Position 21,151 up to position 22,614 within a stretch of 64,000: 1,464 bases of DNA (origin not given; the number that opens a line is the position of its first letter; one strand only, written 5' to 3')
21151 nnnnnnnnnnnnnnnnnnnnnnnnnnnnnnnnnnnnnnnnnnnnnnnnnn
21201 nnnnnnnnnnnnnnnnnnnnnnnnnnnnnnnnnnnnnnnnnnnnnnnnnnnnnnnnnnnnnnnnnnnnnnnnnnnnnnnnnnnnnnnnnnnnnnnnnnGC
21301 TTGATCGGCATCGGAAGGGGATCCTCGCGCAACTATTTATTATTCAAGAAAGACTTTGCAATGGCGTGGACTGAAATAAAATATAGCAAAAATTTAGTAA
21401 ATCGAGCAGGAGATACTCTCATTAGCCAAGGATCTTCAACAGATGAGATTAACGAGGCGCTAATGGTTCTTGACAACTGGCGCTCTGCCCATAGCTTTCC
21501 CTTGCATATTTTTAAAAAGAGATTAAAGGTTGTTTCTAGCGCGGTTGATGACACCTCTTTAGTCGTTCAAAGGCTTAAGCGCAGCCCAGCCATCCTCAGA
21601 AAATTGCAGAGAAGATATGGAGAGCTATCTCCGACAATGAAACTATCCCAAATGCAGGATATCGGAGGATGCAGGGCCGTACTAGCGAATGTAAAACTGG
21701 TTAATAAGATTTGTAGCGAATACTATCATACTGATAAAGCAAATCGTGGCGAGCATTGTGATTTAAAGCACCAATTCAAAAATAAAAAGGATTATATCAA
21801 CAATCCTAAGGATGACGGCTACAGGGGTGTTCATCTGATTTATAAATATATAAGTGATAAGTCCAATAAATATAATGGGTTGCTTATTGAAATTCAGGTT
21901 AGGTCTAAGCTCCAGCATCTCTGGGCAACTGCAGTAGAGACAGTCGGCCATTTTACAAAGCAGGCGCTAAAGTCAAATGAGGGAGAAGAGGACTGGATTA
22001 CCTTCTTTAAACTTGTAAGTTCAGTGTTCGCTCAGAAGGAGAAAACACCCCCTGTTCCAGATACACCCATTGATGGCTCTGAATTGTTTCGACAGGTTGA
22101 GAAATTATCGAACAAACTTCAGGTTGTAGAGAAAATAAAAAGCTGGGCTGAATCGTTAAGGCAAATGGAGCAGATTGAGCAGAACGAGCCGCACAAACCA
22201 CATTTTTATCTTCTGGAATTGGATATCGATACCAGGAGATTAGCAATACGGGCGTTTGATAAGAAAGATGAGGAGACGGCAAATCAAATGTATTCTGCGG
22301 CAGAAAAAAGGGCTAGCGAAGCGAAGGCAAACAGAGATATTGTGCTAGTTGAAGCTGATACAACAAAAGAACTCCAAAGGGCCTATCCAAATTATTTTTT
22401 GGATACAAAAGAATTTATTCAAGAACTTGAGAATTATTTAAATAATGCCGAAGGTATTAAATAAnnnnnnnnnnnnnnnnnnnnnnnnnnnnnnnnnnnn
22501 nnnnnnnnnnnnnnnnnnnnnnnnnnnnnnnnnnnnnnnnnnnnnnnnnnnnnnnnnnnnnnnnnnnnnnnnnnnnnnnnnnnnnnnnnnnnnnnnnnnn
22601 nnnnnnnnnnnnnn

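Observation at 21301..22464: RelA/SpoT synthetase domain with intact catalytic motifs and unexplained N- and C-terminal extensions (fused toxSAS/CapRel-like architecture?)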

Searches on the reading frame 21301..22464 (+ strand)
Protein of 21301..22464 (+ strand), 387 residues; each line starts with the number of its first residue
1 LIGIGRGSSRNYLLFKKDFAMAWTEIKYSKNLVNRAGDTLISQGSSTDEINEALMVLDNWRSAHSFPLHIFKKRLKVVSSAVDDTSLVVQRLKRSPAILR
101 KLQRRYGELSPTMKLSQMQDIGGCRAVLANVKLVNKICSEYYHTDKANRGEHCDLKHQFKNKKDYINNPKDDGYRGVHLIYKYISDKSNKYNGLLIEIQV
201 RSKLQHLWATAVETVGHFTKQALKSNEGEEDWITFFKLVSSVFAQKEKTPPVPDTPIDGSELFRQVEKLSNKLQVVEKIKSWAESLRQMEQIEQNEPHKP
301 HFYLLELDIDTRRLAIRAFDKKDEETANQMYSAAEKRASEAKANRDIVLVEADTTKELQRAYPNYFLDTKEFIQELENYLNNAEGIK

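Call 3: search_protein_families(library=pfam, proteins=[window:21301-22464:+], max_evalue=1)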
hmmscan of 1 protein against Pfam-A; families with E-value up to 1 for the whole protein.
window:21301-22464:+ (387 aa): 4 families
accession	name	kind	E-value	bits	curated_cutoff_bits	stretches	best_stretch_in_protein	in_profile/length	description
PF04607.23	RelA_SpoT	-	1.8e-14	54.4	27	1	90-210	1-99/113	Region found in RelA / SpoT proteins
PF00387.25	PI-PLC-Y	-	0.059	14.1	28.8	1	309-364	6-60/114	Phosphatidylinositol-specific phospholipase C, Y domain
PF07410.16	Phage_Gp111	-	0.21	12.6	27.1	0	15-40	25-45/117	Streptococcus thermophilus bacteriophage Gp111 protein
PF14261.11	DUF4351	-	0.29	11.7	25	1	98-119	12-32/59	Domain of unknown function (DUF4351)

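Call 4: search_protein_families(library=ncbifam, proteins=[window:21301-22464:+], max_evalue=1)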
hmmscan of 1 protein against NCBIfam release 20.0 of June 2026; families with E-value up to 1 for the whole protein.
window:21301-22464:+ (387 aa): 3 families
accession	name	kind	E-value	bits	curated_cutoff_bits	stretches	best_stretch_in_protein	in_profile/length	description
NF053588.1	GTPPhKinYjbM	equivalog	3.5e-12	46.5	320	1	86-213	38-153/201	GTP diphosphokinase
NF011322.0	PRK14735.1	equivalog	0.039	13.9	202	1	319-360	84-125/139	F0F1 ATP synthase subunit epsilon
NF042956.1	IteS_antiphage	equivalog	0.12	10.6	900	1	264-344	117-186/747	S8 family anti-phage peptidase IteS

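Call 5: search_protein_families(library=padloc, proteins=[window:21301-22464:+], max_evalue=1)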
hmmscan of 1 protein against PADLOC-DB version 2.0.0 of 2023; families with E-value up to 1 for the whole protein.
window:21301-22464:+ (387 aa): 1 family
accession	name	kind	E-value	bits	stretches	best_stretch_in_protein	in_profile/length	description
PDLC04999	PDC-S33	-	2.8e-119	396.7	1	21-381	1-343/349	-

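Call 6: search_solved_structures(query=window:21301-22464:+, max_evalue=1, show_alignments=3)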
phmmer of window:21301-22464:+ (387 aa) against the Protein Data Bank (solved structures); distinct sequences matched with E-value up to 1: 18.
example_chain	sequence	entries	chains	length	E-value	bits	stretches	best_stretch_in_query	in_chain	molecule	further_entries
7ztb_A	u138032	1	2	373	1.6e-37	132.5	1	24-380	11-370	RelA/SpoT family protein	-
9erv_A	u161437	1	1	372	1.7e-37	132.5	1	24-380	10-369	RelA/SpoT family protein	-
6fgk_A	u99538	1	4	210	5.7e-08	35.4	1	89-212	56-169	GTP pyrophosphokinase YwaC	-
2be3_A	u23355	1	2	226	5.9e-07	32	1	87-215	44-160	GTP pyrophosphokinase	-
3l9d_A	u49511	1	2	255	8.8e-07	31.4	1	116-215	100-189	Putative GTP pyrophosphokinase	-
5f2v_V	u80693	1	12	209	2.6e-06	29.9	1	86-215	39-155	GTP pyrophosphokinase YjbM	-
6ewz_A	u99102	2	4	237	2.7e-06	29.8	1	90-213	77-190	GTP pyrophosphokinase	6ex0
6fgj_A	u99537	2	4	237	2.8e-06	29.8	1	90-214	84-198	GTP pyrophosphokinase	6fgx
5dec_A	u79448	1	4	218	2.9e-06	29.8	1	86-215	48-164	GTP pyrophosphokinase YjbM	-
5ded_D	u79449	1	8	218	2.9e-06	29.7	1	86-215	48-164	GTP pyrophosphokinase YjbM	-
4dou_A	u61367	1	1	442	0.045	16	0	13-41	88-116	Adiponectin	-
5xsj_X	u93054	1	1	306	0.15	14.2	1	77-203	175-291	Periplasmic binding protein/LacI transcriptional regulator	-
5xsd_A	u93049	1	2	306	0.15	14.2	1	77-203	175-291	Periplasmic binding protein/LacI transcriptional regulator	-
5xss_X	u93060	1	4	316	0.16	14.1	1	77-203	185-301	Periplasmic binding protein/LacI transcriptional regulator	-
9itj_R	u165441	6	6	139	0.18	13.9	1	316-360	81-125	ATP synthase epsilon chain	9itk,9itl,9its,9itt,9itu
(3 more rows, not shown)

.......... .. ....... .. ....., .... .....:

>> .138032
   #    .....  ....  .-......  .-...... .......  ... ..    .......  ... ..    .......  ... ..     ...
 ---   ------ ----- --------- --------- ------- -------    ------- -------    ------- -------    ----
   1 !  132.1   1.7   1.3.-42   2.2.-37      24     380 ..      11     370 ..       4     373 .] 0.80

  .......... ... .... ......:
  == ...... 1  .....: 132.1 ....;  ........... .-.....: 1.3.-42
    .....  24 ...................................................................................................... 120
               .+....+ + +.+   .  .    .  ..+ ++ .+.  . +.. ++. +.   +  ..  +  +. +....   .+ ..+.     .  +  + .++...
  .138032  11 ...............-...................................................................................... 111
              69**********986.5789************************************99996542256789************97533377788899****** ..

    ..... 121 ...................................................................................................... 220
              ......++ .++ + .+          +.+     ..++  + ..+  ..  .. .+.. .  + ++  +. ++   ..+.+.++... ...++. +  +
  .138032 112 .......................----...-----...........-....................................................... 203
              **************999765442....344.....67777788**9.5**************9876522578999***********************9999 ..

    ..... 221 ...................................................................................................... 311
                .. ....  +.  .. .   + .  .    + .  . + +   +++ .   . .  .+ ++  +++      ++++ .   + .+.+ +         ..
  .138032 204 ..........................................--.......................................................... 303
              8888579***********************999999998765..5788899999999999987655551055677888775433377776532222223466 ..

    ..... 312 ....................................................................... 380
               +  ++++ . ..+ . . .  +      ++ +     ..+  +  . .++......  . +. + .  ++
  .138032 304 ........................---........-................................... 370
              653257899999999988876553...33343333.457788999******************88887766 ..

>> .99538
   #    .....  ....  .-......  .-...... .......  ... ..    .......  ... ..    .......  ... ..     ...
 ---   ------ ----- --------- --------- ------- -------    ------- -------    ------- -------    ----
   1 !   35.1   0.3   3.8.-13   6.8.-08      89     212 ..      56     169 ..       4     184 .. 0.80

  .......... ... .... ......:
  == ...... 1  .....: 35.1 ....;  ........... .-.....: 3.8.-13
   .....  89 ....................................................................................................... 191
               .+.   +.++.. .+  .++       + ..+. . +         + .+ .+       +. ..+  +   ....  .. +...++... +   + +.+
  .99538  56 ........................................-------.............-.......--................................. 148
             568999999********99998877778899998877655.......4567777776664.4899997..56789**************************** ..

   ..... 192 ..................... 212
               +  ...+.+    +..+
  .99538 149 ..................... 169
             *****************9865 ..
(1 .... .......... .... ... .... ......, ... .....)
